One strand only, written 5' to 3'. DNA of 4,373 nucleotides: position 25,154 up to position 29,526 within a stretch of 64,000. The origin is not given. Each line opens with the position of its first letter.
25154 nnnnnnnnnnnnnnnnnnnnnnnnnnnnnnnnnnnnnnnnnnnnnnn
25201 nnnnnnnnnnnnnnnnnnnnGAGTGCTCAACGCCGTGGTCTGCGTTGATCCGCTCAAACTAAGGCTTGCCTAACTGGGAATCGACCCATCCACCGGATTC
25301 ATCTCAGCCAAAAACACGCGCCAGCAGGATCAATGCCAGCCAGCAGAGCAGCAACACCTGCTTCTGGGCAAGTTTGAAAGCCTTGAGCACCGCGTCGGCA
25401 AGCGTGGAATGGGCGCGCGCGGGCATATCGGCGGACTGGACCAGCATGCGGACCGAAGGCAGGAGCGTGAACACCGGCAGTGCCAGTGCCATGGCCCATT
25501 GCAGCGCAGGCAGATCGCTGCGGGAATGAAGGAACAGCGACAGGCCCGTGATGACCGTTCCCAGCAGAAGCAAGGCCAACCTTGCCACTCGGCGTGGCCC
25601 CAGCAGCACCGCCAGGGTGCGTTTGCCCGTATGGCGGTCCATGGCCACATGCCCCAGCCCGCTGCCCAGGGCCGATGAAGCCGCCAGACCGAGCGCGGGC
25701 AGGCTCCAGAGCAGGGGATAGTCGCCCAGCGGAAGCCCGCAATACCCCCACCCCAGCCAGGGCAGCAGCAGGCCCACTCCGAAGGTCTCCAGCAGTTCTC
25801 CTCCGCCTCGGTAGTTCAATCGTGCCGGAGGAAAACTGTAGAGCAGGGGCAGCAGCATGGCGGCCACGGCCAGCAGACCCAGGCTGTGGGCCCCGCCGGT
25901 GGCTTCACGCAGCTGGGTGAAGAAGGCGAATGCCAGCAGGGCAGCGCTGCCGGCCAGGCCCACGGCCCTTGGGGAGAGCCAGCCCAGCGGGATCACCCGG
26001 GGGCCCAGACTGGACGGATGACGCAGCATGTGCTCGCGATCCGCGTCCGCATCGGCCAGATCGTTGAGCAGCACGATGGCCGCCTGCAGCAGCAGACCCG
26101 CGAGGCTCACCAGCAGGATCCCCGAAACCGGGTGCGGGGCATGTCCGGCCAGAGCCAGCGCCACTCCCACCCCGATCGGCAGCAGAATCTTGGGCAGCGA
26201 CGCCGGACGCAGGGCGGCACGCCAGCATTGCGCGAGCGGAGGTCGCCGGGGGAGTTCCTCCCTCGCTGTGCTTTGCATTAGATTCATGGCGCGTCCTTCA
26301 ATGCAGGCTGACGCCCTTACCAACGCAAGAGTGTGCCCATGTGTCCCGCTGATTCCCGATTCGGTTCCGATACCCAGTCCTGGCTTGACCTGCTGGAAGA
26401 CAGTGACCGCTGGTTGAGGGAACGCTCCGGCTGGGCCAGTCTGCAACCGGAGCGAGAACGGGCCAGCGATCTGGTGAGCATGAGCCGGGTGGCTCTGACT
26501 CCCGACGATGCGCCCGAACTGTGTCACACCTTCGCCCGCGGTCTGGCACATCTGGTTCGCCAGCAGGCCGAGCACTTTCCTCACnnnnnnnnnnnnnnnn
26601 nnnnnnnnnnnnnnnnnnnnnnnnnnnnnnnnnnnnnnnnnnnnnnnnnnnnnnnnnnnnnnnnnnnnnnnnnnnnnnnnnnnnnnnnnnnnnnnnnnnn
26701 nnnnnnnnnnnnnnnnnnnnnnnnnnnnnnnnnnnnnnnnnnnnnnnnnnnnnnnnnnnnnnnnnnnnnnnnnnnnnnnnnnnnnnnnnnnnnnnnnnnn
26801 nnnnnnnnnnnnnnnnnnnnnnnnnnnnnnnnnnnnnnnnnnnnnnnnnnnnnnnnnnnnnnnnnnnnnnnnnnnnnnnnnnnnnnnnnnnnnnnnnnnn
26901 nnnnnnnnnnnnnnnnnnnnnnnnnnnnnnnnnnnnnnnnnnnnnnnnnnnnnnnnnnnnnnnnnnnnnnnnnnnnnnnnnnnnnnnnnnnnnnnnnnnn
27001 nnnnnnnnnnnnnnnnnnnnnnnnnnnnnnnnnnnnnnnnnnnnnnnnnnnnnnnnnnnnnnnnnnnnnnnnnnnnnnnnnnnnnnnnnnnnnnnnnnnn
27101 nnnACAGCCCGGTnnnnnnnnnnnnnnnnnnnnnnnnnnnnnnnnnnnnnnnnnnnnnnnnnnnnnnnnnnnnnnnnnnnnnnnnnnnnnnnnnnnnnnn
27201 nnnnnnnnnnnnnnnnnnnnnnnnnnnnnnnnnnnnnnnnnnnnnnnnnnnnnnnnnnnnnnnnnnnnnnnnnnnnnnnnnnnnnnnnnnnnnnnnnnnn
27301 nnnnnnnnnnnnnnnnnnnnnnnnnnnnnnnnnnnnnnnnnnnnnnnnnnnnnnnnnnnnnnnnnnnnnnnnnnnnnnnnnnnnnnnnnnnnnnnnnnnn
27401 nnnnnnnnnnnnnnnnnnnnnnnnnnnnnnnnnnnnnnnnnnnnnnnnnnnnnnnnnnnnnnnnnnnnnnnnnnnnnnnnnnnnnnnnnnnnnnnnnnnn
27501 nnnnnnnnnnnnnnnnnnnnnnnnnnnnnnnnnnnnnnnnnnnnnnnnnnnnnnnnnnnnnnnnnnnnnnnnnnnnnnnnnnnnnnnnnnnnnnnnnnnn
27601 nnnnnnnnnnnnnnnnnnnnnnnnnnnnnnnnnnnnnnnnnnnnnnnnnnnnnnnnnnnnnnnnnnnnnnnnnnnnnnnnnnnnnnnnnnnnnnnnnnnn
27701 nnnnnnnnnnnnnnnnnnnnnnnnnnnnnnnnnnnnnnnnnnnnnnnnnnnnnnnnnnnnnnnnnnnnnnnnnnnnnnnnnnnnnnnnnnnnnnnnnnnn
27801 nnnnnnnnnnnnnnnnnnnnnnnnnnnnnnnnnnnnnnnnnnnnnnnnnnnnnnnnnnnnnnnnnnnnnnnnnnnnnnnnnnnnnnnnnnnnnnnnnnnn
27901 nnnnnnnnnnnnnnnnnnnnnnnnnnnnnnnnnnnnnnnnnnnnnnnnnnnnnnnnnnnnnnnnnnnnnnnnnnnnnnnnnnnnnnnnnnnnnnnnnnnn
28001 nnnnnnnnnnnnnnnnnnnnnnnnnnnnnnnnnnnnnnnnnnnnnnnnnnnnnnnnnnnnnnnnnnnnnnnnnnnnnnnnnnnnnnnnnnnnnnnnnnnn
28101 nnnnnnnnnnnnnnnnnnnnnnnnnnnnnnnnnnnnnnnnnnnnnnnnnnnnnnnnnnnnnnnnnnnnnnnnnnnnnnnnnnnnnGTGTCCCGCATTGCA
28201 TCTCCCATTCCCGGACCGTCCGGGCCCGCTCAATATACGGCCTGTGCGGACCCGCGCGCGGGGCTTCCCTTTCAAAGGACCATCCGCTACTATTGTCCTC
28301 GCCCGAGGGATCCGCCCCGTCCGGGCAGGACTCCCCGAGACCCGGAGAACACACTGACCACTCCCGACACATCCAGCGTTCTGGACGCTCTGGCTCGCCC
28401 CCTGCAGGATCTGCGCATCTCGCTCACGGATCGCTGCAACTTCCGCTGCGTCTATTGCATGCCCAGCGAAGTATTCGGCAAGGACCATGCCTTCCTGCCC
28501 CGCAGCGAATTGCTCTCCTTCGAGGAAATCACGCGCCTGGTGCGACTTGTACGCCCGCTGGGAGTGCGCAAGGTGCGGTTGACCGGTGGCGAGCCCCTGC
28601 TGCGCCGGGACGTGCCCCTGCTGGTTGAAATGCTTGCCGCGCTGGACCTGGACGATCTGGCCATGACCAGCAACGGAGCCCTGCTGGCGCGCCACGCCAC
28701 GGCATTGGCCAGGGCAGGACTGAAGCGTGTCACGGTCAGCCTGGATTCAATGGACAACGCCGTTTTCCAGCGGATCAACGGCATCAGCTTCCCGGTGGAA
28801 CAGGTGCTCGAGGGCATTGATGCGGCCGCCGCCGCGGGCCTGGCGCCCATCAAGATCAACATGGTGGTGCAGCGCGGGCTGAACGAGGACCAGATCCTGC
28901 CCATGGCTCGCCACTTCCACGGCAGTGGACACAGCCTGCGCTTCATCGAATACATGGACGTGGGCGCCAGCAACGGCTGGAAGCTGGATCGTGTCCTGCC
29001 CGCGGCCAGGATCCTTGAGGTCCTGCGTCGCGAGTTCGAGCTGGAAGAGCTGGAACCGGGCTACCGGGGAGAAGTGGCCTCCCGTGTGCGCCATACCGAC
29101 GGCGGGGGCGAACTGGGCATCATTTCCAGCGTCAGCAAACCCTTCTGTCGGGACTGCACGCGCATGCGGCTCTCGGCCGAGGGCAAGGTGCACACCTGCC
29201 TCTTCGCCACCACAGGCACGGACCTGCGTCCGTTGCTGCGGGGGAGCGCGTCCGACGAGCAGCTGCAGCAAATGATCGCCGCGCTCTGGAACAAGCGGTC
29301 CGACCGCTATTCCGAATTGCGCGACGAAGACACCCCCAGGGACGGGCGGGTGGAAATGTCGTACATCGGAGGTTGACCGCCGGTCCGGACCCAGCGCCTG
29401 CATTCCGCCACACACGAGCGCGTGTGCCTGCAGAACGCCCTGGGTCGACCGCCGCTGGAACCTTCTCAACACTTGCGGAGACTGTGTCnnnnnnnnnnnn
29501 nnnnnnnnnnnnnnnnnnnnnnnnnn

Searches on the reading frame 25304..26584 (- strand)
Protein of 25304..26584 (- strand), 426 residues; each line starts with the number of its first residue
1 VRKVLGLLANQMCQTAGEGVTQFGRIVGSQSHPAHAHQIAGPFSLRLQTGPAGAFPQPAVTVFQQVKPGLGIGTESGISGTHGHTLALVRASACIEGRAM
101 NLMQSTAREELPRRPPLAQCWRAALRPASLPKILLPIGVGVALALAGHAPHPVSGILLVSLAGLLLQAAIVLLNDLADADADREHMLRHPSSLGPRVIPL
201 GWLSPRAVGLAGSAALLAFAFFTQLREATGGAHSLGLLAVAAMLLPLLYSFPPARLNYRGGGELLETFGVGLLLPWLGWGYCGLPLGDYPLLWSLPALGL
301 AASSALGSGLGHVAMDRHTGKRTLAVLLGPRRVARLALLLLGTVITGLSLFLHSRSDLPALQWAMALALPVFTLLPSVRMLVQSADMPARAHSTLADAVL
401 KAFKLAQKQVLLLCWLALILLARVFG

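Call 58: search_protein_families(library=pfam, max_evalue=0.001, proteins=[window:25304-26584:-])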
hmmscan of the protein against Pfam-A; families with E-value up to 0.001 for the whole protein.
window:25304-26584:- (426 aa): 1 family
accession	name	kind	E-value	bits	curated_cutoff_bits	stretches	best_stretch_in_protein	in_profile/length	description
PF01040.23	UbiA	-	1.3e-17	64.4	34.2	1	134-378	2-232/250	UbiA prenyltransferase family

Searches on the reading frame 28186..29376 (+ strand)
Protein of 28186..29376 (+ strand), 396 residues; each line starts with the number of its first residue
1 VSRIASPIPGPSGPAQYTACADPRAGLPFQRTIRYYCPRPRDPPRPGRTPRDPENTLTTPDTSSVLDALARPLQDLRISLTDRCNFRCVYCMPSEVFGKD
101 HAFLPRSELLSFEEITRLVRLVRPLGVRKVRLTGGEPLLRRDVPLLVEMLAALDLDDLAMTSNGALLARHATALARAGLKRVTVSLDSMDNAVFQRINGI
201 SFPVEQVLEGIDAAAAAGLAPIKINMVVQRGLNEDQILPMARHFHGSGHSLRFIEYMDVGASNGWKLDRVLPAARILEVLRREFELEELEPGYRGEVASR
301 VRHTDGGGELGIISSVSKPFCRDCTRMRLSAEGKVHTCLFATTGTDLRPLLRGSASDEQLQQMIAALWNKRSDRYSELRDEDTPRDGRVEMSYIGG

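Call 58: search_protein_families(library=pfam, max_evalue=0.001, proteins=[window:28186-29376:+])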
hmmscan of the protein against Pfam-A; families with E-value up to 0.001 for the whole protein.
window:28186-29376:+ (396 aa): 2 families
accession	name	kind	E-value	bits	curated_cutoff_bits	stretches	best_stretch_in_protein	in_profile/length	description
PF06463.18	Mob_synth_C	-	6.5e-37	126.8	37.4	1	250-376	2-127/128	Molybdenum Cofactor Synthesis C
PF04055.27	Radical_SAM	-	4.3e-33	115.3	29.5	1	78-242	1-164/166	Radical SAM superfamily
